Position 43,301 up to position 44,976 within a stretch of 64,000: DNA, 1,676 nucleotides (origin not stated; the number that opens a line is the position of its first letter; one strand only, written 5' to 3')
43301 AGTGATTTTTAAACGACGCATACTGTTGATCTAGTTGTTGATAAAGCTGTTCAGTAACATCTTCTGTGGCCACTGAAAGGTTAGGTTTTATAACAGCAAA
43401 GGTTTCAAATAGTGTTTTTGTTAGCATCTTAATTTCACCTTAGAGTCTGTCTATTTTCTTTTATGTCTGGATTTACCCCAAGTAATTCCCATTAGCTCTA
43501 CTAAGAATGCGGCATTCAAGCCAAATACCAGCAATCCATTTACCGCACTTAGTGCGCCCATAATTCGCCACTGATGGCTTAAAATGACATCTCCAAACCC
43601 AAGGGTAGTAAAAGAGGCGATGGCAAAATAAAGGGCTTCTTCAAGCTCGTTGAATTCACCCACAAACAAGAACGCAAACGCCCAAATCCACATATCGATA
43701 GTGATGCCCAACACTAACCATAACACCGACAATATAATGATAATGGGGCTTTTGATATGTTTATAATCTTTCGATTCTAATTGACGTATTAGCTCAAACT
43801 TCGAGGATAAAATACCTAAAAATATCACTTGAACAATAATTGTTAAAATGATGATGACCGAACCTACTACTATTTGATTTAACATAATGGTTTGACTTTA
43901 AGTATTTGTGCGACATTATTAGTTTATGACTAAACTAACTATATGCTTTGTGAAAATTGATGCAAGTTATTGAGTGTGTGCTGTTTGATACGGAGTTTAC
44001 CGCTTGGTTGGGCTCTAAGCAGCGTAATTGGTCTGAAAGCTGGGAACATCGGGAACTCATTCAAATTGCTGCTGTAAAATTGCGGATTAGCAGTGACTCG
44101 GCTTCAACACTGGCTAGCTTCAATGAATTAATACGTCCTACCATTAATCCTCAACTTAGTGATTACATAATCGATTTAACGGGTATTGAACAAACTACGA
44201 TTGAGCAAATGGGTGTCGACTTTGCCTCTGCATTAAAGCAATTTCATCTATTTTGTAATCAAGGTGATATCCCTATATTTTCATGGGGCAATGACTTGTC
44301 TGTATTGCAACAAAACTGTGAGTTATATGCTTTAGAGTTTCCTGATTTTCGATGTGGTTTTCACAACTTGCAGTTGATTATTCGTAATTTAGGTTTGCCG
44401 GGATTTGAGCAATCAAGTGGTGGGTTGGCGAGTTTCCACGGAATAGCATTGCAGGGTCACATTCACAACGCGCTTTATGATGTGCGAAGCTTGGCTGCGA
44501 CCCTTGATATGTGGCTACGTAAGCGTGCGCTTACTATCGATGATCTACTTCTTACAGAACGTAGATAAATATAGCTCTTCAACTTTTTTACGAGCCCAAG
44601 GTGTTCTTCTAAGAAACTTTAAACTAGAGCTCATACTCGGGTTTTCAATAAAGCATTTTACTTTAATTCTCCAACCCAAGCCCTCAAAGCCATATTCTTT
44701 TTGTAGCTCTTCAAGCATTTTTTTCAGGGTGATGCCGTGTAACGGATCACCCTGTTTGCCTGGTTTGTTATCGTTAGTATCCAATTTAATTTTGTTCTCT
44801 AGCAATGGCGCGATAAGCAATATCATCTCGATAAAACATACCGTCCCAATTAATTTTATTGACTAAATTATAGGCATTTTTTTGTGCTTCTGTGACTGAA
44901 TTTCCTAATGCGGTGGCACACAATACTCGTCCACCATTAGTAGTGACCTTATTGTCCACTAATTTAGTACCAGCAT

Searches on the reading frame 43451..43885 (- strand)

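Call 72: search_protein_families(library=pfam, proteins=[window:43451-43885:-], max_evalue=0.00001)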
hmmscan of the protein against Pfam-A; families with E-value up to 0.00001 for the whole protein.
window:43451-43885:- (144 aa): 1 family
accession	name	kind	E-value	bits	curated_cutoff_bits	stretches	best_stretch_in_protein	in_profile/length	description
PF07885.22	Ion_trans_2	-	1.6e-09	37.9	22.5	1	63-131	4-76/79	Ion channel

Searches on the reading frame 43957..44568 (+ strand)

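Call 72: search_protein_families(library=pfam, proteins=[window:43957-44568:+], max_evalue=0.00001)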
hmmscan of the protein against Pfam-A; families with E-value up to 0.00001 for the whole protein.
window:43957-44568:+ (203 aa): 1 family
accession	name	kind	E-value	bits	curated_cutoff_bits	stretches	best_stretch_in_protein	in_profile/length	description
PF00929.31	RNase_T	-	9.2e-10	39.7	24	1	8-181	1-162/164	Exonuclease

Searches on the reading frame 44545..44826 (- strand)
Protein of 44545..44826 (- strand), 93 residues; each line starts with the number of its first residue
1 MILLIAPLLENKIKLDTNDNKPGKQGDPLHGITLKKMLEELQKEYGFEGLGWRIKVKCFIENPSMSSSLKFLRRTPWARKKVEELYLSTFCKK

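Call 72: search_protein_families(library=pfam, proteins=[window:44545-44826:-], max_evalue=0.00001)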
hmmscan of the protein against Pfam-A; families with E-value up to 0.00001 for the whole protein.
window:44545-44826:- (93 aa): 1 family
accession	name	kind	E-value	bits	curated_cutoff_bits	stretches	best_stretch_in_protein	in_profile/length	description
PF09905.14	VF530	-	3.3e-31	107.7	27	1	26-87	2-63/63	DNA-binding protein VF530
